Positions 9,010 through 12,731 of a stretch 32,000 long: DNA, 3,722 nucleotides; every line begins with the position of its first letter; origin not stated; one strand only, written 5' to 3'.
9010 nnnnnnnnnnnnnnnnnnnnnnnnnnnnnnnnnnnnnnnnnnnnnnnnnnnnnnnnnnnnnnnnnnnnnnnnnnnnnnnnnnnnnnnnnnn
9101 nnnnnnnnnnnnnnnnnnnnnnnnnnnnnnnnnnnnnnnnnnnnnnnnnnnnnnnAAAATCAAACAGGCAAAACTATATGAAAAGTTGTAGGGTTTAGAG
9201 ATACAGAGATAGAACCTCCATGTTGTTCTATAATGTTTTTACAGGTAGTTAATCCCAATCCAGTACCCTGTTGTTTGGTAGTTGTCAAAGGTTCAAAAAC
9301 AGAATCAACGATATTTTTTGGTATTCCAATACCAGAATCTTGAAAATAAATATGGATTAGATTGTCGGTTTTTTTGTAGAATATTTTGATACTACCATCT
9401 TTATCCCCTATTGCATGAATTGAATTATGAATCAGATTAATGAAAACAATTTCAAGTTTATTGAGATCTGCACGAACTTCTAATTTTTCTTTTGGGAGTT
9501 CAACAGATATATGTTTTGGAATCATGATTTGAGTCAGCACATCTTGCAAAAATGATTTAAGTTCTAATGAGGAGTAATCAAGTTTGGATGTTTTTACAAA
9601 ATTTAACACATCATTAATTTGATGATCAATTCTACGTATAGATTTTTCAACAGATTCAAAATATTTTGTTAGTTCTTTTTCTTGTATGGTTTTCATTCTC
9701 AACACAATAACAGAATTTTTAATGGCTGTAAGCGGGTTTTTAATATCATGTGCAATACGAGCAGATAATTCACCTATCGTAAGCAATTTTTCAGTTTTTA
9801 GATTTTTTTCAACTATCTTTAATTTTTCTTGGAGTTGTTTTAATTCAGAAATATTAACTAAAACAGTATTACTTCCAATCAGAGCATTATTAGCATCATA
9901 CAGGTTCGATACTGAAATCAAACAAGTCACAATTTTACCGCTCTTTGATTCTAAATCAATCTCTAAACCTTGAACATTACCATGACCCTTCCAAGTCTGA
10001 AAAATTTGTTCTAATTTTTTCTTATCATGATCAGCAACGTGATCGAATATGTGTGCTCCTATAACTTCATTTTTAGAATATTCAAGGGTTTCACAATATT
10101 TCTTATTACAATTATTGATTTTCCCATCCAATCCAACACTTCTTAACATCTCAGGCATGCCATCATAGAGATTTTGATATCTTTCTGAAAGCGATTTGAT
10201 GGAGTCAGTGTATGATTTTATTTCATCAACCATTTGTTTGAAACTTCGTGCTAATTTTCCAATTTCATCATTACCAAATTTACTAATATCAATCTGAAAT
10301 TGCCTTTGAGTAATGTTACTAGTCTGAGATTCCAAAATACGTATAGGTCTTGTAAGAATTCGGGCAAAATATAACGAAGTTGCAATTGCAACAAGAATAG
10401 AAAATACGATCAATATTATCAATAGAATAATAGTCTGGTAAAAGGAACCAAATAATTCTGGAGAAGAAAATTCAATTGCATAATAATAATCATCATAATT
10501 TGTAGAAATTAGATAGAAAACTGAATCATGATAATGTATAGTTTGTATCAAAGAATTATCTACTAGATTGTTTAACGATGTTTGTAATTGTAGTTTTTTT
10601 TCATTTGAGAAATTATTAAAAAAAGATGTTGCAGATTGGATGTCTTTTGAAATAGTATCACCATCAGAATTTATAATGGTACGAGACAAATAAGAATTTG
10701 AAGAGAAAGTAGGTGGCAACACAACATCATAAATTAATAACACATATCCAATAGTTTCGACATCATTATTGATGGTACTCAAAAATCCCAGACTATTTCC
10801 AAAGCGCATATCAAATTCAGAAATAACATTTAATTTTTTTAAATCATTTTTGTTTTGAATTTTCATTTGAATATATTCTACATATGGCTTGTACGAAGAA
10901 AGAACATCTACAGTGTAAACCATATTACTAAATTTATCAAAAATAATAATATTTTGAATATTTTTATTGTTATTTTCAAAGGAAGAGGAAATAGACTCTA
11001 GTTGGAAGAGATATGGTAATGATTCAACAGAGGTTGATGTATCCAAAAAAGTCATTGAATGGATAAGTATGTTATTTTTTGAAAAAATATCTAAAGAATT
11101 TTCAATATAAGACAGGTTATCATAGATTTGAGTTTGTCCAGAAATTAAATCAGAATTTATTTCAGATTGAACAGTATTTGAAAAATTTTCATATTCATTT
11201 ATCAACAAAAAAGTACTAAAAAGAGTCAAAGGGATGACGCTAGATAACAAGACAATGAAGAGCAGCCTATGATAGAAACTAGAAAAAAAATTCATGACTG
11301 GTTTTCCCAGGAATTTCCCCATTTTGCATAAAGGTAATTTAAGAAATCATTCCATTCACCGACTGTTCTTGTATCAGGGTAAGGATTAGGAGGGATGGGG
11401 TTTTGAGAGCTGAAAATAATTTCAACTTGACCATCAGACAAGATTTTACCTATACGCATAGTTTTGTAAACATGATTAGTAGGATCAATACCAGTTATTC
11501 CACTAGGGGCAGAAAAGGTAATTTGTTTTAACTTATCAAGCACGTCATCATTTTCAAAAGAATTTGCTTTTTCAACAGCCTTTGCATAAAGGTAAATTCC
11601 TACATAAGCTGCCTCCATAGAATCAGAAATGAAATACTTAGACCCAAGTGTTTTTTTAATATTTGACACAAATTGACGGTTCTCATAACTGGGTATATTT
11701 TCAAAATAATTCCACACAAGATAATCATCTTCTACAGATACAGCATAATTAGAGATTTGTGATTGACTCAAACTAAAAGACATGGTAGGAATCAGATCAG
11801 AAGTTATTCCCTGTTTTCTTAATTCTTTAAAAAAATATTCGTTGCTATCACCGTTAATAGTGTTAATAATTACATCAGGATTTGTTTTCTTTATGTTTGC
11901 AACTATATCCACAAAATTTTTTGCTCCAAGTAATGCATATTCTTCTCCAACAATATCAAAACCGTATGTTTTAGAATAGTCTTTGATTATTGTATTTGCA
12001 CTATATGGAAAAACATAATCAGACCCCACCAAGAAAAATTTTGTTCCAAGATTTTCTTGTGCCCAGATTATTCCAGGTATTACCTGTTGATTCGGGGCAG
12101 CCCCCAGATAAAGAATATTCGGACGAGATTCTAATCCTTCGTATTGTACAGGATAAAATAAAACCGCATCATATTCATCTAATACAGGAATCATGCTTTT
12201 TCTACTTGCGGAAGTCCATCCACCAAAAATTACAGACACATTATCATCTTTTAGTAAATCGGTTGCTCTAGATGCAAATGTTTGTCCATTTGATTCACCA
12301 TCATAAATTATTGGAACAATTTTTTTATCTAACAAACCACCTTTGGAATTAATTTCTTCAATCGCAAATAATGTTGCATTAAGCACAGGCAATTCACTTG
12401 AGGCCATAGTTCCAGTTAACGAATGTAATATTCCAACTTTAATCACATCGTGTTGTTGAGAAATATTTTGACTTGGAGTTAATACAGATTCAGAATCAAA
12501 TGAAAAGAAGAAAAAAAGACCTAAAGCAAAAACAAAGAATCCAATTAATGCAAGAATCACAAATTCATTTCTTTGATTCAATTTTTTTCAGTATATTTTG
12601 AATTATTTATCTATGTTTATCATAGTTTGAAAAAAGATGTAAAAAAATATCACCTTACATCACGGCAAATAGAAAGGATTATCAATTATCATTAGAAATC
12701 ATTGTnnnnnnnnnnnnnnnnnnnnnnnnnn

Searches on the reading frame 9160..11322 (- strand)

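Call 57: search_protein_families(library=pfam, max_evalue=0.001, proteins=[window:9160-11322:-])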
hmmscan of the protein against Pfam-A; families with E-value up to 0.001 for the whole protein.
window:9160-11322:- (720 aa): 7 families
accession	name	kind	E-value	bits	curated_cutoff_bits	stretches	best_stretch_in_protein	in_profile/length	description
PF02518.31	HATPase_c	-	3.1e-20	73.1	26.4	1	619-719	2-108/111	Histidine kinase-, DNA gyrase B-, and HSP90-like ATPase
PF00512.31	HisKA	-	4.8e-13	49.4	26.9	1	517-577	3-62/66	His Kinase A (phospho-acceptor) domain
PF00672.30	HAMP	-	1.8e-10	41.4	25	1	319-369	2-52/53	HAMP domain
PF00989.32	PAS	-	2e-10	41.1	22.6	1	380-481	1-103/113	PAS fold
PF13426.13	PAS_9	-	1.2e-08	35.5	27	1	398-493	9-103/103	PAS domain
PF14501.12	HATPase_c_5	-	3.6e-06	27.3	22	1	623-716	6-97/102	GHKL domain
PF08448.16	PAS_4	-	0.00057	20.5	23.1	1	387-495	2-109/110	PAS fold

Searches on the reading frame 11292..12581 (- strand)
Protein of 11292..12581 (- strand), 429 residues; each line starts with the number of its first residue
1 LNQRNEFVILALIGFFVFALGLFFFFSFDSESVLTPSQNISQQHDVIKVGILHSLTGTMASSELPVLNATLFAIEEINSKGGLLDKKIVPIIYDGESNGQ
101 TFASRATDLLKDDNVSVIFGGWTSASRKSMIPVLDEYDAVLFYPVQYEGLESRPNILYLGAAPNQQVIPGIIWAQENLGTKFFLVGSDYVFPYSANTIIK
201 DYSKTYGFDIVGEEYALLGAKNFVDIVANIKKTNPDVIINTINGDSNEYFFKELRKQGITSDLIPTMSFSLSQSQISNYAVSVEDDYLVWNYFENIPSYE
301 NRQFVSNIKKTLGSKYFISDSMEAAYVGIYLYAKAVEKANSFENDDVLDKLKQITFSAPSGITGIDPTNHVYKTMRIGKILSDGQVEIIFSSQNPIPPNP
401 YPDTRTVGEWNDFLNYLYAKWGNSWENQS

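Call 57: search_protein_families(library=pfam, max_evalue=0.001, proteins=[window:11292-12581:-])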
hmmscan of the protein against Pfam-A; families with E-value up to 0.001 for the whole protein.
window:11292-12581:- (429 aa): 3 families
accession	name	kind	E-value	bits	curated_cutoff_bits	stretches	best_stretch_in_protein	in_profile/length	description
PF13433.12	Peripla_BP_5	-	3.3e-130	434.8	27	1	47-405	1-361/363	Periplasmic binding protein domain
PF13458.12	Peripla_BP_6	-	1.1e-65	223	31.7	1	47-384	2-342/343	Periplasmic binding protein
PF01094.35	ANF_receptor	-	5.4e-12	45.8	25.4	1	67-357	3-326/353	Receptor family ligand binding region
